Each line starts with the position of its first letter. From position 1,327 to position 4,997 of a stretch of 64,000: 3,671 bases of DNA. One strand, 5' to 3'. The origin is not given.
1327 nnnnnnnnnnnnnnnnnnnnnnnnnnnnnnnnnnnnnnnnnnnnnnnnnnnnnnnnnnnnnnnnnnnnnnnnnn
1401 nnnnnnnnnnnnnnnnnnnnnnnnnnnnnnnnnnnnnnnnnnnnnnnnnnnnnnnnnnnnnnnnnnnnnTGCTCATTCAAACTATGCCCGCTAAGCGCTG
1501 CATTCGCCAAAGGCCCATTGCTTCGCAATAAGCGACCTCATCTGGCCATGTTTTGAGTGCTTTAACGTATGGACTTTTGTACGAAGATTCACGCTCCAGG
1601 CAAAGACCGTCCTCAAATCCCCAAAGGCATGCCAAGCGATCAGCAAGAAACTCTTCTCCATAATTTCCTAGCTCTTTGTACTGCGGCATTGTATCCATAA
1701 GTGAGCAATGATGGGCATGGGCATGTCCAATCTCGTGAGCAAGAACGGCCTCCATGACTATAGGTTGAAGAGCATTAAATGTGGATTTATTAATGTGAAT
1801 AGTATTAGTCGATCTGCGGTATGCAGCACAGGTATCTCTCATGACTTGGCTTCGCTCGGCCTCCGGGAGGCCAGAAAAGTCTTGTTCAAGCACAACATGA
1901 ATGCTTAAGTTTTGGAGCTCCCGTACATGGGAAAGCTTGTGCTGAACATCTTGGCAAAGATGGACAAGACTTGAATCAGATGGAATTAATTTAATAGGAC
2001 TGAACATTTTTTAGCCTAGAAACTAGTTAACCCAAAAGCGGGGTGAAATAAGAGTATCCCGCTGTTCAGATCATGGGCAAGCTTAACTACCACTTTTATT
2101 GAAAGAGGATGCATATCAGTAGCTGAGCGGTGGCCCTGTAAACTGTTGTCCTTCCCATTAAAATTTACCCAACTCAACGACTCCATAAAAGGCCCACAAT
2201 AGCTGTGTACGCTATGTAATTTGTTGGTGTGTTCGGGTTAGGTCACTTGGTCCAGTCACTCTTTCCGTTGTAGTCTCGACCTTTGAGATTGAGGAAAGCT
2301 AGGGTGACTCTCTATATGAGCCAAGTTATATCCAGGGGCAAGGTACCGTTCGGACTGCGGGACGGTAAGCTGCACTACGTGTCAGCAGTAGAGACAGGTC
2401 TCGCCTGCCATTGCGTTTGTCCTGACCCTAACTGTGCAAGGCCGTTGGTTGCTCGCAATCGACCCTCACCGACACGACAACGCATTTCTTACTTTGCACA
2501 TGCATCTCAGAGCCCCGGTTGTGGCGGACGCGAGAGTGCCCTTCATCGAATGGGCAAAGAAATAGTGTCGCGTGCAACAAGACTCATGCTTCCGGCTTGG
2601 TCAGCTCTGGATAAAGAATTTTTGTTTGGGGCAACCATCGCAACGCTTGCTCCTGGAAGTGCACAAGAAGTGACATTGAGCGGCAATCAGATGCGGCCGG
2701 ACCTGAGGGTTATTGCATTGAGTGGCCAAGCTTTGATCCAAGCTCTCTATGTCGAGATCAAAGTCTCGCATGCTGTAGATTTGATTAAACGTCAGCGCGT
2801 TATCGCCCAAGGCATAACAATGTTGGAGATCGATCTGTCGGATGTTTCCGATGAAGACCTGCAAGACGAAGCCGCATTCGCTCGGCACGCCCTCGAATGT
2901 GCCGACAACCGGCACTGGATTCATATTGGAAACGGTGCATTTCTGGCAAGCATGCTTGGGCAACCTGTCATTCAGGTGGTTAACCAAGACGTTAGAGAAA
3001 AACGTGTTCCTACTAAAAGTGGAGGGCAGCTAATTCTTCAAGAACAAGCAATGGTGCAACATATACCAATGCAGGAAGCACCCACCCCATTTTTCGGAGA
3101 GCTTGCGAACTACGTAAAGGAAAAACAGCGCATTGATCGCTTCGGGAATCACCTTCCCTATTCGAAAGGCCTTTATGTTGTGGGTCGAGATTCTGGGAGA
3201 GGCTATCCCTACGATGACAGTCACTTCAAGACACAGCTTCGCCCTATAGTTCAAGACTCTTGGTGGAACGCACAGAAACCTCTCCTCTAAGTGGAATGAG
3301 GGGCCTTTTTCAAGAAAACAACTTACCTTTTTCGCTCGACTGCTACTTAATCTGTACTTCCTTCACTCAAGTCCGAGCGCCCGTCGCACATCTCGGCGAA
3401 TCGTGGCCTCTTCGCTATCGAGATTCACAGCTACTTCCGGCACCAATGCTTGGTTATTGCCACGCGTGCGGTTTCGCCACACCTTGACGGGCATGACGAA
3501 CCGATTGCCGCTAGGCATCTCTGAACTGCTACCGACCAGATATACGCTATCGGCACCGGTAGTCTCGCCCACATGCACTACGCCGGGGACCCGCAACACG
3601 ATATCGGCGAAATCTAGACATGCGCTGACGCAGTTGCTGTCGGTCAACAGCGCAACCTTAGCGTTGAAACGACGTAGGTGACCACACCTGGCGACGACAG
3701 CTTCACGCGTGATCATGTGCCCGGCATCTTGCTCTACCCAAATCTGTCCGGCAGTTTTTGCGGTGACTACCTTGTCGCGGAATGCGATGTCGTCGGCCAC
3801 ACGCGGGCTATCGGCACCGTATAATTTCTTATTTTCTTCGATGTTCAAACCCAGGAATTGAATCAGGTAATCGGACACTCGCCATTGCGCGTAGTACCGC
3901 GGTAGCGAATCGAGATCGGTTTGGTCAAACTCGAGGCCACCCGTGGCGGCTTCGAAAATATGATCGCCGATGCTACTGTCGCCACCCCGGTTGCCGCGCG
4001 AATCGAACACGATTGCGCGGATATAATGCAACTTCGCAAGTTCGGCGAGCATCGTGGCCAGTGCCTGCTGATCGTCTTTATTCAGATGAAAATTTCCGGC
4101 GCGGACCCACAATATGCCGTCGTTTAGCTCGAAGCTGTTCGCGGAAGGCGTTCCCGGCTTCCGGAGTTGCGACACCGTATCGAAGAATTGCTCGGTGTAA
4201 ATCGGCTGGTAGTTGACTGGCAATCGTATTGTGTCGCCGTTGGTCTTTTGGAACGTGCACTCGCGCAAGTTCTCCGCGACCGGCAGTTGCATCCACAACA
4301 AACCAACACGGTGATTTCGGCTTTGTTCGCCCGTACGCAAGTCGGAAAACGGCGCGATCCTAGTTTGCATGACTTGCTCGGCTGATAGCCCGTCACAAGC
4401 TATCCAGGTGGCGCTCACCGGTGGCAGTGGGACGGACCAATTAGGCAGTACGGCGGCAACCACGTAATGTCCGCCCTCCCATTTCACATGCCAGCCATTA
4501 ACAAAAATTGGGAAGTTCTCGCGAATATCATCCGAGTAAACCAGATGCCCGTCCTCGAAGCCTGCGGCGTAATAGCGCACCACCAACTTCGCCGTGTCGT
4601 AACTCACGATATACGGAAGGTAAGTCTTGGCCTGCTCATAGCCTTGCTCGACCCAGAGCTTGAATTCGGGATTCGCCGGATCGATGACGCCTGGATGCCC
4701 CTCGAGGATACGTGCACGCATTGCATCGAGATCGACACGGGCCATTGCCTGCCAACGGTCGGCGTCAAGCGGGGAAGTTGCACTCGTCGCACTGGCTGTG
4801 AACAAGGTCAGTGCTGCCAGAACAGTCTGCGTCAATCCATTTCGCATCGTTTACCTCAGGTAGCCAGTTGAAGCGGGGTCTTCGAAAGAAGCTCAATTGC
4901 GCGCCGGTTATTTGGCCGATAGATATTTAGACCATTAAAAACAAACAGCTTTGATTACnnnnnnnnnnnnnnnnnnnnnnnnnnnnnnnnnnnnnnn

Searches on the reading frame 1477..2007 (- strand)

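Call 20: search_protein_families(library=pfam, proteins=[window:1477-2007:-], max_evalue=0.01)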
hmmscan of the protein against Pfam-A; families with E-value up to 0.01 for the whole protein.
window:1477-2007:- (176 aa): 3 families
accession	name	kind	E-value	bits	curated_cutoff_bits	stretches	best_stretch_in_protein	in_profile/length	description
PF01435.24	Peptidase_M48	-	1.8e-05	25.1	20.3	1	43-107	16-87/186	Peptidase family M48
PF10263.15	SprT-like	-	4.6e-05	23.7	25.6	1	51-102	24-78/108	SprT-like family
PF18818.7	MPTase-PolyVal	-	0.0019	18.7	27.5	1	57-153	17-115/126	Zincin-like metallopeptidase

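Call 110: search_protein_families(library=padloc, proteins=[window:1477-2007:-], max_evalue=0.001)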
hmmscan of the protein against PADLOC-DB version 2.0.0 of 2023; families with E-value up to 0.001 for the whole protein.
window:1477-2007:- (176 aa): 0 families

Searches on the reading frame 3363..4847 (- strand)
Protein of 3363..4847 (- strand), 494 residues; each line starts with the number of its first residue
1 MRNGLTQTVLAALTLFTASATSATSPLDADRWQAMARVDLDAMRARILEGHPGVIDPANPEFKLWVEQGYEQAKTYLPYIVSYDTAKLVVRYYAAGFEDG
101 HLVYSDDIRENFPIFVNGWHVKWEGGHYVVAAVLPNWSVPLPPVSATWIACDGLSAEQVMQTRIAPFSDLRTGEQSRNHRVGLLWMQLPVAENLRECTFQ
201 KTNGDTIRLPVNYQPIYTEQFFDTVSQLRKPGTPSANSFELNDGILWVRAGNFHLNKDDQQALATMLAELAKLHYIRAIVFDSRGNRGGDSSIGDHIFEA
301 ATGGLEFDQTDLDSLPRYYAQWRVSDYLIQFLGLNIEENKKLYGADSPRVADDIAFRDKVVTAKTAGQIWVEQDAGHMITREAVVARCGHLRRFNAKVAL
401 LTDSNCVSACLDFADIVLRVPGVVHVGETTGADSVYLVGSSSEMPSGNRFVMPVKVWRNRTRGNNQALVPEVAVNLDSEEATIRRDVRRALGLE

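Call 20: search_protein_families(library=pfam, proteins=[window:3363-4847:-], max_evalue=0.01)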
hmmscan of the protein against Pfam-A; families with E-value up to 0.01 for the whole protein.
window:3363-4847:- (494 aa): 1 family
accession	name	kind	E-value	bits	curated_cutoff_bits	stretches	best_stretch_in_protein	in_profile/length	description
PF03572.23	Peptidase_S41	-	2.3e-06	27.7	24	1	252-464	9-153/165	Peptidase family S41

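Call 110: search_protein_families(library=padloc, proteins=[window:3363-4847:-], max_evalue=0.001)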
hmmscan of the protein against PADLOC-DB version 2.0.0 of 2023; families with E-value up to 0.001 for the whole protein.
window:3363-4847:- (494 aa): 0 families
